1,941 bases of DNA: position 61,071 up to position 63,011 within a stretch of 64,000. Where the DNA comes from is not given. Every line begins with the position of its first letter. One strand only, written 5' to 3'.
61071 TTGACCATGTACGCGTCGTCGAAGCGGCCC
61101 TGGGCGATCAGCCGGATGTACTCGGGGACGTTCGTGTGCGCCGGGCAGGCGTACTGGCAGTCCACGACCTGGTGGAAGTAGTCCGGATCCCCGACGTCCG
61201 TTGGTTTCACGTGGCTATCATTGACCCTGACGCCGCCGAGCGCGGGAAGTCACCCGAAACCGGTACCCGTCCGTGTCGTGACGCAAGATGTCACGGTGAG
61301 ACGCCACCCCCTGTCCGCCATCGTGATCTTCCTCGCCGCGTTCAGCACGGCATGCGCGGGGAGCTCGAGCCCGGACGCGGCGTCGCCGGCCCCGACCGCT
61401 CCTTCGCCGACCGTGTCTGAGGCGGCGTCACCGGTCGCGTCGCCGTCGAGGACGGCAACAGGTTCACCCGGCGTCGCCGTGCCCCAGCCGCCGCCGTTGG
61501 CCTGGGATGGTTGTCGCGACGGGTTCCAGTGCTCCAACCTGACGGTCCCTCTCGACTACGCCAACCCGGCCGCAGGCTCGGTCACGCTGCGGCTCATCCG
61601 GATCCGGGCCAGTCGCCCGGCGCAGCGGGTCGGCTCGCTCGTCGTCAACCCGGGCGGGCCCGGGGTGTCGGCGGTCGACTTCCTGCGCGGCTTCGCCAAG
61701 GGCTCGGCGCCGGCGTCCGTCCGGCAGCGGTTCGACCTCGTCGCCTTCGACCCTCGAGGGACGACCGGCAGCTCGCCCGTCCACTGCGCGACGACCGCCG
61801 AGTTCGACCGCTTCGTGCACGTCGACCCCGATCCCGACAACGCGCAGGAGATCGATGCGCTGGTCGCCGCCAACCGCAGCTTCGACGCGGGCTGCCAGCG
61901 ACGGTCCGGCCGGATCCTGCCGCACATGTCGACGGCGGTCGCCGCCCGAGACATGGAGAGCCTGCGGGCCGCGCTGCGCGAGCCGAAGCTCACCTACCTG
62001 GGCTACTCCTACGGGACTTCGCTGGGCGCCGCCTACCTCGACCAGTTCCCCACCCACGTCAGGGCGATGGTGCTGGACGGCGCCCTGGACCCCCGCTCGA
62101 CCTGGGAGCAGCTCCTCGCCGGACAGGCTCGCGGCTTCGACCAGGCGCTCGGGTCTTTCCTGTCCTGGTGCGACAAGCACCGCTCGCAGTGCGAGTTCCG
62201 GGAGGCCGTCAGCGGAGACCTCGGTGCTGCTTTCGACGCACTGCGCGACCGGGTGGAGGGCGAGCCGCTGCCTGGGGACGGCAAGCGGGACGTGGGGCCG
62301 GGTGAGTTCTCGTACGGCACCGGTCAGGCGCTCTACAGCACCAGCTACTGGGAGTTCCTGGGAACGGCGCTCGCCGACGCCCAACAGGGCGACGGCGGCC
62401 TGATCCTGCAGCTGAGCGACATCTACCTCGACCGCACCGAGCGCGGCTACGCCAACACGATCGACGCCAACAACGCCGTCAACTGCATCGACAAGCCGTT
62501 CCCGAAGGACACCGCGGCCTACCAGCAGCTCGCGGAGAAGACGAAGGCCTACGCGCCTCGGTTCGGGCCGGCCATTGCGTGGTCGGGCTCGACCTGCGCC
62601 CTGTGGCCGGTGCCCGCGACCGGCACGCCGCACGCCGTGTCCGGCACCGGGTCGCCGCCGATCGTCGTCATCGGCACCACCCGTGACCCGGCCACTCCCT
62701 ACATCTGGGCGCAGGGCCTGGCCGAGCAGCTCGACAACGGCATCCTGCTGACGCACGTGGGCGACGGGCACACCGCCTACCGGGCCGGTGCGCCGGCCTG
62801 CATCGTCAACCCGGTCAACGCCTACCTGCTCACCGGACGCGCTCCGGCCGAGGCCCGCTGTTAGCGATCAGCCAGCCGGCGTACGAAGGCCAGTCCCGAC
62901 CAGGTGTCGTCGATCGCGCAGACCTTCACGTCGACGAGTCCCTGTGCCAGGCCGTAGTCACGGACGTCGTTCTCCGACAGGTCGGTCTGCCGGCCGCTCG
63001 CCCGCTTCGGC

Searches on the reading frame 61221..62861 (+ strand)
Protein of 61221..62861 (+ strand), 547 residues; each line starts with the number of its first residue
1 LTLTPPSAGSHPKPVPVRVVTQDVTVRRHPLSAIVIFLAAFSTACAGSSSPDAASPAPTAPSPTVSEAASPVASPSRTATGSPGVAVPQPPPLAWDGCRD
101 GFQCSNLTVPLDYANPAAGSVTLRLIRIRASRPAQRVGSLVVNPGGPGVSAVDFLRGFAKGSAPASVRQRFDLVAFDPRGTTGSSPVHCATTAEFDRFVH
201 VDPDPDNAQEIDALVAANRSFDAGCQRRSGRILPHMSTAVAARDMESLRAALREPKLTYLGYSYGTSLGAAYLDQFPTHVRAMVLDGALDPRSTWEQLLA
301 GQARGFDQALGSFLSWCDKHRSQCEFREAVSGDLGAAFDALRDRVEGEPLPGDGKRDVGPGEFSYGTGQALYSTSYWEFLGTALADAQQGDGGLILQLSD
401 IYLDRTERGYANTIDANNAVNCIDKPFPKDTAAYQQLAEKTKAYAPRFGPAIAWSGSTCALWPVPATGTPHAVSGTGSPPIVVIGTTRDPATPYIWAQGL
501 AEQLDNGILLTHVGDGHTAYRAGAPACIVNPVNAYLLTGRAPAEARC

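Call 89: search_protein_families(library=pfam, proteins=[window:61221-62861:+], max_evalue=0.00001)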
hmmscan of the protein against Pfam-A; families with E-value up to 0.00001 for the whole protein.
window:61221-62861:+ (547 aa): 2 families
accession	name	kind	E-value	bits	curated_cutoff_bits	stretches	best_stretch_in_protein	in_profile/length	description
PF08386.16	Abhydrolase_4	-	5.6e-25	87.9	21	1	446-545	2-101/103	TAP-like protein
PF00561.26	Abhydrolase_1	-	9.5e-21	75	25.8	1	140-318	3-132/245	alpha/beta hydrolase fold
